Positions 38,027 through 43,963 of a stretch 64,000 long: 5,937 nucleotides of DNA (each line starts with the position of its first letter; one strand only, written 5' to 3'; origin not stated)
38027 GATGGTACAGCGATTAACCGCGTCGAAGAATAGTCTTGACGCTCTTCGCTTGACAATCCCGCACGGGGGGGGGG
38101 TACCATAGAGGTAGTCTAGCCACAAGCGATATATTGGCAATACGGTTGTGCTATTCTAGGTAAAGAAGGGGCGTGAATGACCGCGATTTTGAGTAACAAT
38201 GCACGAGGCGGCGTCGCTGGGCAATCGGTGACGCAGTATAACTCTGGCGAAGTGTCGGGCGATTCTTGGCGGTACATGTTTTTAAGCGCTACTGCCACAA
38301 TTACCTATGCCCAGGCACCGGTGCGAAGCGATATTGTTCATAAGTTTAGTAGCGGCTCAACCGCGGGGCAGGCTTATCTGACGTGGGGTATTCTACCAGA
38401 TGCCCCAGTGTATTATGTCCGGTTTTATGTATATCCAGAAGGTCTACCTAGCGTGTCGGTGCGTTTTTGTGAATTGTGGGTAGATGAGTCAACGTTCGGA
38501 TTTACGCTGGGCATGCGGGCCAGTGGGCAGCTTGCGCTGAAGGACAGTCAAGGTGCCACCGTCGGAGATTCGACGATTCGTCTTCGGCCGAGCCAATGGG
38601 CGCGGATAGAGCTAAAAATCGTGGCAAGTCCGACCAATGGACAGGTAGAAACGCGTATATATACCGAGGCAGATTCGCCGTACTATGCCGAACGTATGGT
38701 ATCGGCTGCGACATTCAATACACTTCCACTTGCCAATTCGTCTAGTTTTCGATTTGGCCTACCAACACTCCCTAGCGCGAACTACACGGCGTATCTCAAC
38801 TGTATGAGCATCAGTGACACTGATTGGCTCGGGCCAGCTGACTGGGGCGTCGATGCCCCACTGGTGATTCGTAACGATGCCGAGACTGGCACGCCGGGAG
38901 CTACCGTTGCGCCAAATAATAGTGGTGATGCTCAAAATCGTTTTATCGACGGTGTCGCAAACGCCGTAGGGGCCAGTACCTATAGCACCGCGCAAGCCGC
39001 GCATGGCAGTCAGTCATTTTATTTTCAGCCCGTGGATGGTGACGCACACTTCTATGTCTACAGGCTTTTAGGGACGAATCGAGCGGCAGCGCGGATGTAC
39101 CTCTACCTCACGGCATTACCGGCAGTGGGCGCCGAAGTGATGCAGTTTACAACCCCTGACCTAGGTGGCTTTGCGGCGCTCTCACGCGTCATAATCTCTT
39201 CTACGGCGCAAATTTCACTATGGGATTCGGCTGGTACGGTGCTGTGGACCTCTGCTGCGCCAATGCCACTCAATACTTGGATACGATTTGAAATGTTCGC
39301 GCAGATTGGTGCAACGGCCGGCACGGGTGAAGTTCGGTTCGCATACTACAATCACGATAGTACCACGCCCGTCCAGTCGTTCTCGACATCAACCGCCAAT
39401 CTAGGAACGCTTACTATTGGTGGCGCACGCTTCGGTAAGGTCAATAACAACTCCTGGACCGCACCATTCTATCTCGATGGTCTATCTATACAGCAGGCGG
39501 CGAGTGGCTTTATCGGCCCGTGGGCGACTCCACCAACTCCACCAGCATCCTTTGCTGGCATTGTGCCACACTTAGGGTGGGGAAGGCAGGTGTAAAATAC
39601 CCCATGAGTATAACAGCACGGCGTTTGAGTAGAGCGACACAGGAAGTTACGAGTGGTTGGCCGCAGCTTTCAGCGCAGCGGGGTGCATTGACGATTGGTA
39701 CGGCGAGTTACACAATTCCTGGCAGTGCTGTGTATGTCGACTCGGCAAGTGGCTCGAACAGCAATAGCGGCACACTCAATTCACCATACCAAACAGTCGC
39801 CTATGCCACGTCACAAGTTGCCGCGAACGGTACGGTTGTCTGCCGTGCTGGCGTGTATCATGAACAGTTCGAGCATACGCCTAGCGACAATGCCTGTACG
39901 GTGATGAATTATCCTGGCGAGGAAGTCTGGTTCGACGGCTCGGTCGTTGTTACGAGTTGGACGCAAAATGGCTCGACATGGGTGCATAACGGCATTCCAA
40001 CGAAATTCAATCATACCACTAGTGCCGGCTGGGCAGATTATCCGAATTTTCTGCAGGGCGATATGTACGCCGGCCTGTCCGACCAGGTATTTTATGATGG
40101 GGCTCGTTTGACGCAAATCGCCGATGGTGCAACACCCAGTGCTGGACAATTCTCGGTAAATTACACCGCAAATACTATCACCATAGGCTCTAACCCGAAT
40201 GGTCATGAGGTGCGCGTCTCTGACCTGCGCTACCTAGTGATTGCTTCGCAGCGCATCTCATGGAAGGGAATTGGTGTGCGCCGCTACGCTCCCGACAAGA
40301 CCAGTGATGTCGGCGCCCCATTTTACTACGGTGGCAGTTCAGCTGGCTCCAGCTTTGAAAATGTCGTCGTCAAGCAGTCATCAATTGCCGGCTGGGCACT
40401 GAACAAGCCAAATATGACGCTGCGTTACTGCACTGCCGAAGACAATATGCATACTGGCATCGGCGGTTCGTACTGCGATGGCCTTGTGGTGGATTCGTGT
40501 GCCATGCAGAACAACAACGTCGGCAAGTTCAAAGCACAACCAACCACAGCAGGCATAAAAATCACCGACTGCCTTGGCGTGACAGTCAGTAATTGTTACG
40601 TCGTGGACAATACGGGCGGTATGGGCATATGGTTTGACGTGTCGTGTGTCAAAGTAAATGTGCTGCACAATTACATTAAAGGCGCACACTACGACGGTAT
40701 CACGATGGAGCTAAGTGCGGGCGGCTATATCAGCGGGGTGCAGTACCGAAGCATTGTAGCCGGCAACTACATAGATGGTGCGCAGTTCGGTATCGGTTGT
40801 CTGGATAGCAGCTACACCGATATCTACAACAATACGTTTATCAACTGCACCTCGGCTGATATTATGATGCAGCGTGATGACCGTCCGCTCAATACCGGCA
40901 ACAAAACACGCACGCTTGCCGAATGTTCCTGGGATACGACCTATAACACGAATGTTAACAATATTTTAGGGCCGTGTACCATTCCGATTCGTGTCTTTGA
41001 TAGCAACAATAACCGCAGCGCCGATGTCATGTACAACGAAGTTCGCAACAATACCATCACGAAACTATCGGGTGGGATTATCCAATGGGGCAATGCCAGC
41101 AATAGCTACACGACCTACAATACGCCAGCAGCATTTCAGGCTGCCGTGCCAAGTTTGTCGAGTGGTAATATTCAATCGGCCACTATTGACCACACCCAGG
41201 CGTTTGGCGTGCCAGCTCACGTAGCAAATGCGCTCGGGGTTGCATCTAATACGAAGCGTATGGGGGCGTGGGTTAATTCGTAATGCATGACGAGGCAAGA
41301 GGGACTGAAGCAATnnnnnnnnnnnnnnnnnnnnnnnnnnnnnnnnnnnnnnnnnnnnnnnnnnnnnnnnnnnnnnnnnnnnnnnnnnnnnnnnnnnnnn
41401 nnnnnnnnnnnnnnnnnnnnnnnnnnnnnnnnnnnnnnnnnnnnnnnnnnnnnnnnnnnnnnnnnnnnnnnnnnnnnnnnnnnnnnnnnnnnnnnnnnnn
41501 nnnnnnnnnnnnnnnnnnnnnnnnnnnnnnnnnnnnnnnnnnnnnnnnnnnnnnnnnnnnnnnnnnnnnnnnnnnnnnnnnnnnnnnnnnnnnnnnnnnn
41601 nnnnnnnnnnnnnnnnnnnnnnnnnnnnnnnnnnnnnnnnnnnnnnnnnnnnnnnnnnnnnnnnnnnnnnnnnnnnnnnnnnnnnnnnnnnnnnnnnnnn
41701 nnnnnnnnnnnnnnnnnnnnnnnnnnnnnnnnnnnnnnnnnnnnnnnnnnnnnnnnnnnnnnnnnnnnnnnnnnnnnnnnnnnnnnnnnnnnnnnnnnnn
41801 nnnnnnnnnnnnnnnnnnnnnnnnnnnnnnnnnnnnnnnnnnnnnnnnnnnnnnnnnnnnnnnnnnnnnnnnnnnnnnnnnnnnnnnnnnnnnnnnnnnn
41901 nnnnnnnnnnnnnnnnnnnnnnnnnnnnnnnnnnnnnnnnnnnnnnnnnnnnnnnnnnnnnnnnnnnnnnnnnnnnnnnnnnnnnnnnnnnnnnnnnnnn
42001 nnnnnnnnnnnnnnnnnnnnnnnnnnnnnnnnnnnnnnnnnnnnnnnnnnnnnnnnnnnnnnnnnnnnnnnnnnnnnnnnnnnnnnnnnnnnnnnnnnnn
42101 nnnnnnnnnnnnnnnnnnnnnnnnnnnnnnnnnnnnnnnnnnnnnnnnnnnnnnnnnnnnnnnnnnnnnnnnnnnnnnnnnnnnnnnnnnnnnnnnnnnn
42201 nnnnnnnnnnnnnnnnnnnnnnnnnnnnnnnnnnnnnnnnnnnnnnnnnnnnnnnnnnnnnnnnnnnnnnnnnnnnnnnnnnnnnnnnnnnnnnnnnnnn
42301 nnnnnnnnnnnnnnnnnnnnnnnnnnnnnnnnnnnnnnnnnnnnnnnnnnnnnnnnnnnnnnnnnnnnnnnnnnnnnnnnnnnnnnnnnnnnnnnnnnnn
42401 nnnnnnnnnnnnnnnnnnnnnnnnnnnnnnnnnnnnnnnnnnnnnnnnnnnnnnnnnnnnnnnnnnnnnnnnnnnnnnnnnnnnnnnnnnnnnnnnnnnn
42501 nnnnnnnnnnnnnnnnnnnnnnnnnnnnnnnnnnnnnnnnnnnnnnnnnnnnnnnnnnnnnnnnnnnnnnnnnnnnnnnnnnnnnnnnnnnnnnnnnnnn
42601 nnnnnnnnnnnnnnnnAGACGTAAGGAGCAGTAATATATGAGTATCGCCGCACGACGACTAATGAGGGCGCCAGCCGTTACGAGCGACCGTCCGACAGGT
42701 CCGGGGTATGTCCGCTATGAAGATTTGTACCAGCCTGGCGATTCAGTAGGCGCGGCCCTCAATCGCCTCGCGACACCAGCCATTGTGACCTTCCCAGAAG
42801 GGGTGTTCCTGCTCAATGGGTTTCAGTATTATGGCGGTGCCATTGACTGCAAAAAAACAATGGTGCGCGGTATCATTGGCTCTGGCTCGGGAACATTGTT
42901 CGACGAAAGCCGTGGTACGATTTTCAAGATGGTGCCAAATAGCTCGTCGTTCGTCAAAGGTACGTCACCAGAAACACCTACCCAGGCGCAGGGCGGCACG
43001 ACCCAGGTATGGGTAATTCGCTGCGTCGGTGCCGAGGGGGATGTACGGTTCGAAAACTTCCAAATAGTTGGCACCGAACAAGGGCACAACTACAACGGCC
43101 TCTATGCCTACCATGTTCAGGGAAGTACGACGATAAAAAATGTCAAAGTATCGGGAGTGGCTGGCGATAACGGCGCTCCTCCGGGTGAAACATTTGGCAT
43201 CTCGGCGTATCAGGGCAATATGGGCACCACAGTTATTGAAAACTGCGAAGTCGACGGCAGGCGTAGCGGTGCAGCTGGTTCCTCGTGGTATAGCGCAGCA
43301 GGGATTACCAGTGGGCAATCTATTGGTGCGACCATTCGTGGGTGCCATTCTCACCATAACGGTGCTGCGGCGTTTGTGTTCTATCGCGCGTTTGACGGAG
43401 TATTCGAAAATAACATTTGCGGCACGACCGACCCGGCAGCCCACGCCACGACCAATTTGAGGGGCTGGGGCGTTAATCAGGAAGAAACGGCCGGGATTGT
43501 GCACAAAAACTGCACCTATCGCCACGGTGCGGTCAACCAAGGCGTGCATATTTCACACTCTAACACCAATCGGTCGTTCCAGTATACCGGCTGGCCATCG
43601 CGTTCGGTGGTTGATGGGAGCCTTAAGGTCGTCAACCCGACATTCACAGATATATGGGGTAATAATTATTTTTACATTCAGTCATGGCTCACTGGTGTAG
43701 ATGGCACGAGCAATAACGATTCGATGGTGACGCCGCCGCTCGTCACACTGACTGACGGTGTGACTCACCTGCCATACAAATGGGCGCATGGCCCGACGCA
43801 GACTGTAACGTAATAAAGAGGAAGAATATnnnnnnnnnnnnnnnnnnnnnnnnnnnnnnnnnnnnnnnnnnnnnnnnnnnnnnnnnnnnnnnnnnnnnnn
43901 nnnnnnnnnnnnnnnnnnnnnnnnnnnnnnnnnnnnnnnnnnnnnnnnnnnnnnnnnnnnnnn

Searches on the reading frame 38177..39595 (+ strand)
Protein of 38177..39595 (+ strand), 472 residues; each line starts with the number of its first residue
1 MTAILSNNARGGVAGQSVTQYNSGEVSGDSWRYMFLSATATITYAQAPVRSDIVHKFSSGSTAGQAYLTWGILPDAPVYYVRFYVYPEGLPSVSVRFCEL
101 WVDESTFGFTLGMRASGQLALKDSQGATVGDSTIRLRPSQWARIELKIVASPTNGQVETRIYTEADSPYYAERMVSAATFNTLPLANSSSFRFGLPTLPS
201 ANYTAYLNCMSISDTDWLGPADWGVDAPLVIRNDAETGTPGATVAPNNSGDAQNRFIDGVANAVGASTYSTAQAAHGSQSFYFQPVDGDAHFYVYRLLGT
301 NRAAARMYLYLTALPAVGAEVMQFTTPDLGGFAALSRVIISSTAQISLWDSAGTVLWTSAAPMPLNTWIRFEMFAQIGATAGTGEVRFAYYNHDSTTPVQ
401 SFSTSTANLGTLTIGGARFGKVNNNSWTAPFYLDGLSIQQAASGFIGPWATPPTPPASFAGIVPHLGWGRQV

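Call 8: search_protein_families(library=pfam, proteins=[window:38177-39595:+], max_evalue=0.01)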
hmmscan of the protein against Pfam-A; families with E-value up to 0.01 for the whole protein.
window:38177-39595:+ (472 aa): 0 families

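Call 39: find_encoding_contigs(protein=window:38177-39595:+, flank=6000, max_places=10)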
Protein window:38177-39595:+ (472 aa): no gene with exactly this product is on record in the collection.

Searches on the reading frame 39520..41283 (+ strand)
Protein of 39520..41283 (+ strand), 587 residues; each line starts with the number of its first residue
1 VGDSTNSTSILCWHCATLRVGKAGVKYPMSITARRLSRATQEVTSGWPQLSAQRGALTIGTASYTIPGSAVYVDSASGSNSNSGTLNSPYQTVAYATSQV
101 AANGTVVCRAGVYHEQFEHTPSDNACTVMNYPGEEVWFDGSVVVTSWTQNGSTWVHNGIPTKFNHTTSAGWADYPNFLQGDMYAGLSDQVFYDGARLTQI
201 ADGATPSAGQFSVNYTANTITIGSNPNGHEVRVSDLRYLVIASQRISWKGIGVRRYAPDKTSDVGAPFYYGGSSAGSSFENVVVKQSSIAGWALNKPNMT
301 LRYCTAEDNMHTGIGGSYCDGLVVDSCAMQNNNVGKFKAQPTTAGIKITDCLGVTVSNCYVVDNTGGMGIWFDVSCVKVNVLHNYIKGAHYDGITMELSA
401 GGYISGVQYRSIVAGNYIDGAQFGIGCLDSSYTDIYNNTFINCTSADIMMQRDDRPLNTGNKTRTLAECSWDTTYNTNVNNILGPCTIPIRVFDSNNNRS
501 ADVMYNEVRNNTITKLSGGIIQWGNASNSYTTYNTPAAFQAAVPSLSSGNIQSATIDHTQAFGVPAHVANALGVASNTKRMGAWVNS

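Call 8: search_protein_families(library=pfam, proteins=[window:39520-41283:+], max_evalue=0.01)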
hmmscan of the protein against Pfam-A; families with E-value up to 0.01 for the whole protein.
window:39520-41283:+ (587 aa): 4 families
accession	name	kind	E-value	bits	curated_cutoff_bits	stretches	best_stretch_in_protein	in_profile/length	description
PF13229.12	Beta_helix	-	1.1e-13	51.6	25.9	1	276-400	33-148/158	Right handed beta helix region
PF05048.19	NosD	-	1.1e-07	32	23.6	1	276-452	26-182/212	Periplasmic copper-binding protein (NosD)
PF07602.17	DUF1565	-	9.1e-05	22.3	20.3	0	347-442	105-197/257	Protein of unknown function (DUF1565)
PF21882.2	Gp53-like_C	-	0.0067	17.4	24.9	1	517-560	4-49/84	Putative tail fiber protein gp53-like, C-terminal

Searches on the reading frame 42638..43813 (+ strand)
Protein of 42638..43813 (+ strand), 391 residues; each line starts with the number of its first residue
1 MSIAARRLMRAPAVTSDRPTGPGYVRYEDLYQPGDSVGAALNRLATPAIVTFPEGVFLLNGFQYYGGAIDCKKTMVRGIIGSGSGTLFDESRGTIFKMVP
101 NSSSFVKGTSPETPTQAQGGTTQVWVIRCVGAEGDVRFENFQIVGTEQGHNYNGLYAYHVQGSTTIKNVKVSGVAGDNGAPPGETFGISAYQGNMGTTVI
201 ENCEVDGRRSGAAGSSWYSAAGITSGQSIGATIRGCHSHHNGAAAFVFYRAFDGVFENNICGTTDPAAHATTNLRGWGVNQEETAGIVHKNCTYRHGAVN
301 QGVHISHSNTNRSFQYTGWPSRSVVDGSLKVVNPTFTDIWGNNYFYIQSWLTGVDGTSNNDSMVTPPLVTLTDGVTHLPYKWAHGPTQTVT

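Call 56: search_protein_families(library=pfam, proteins=[window:42638-43813:+], max_evalue=0.01)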
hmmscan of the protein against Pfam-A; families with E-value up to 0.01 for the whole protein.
window:42638-43813:+ (391 aa): 1 family
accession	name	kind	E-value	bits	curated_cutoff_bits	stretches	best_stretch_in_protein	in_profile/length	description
PF13229.12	Beta_helix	-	1.6e-06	28.2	25.9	1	154-311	2-127/158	Right handed beta helix region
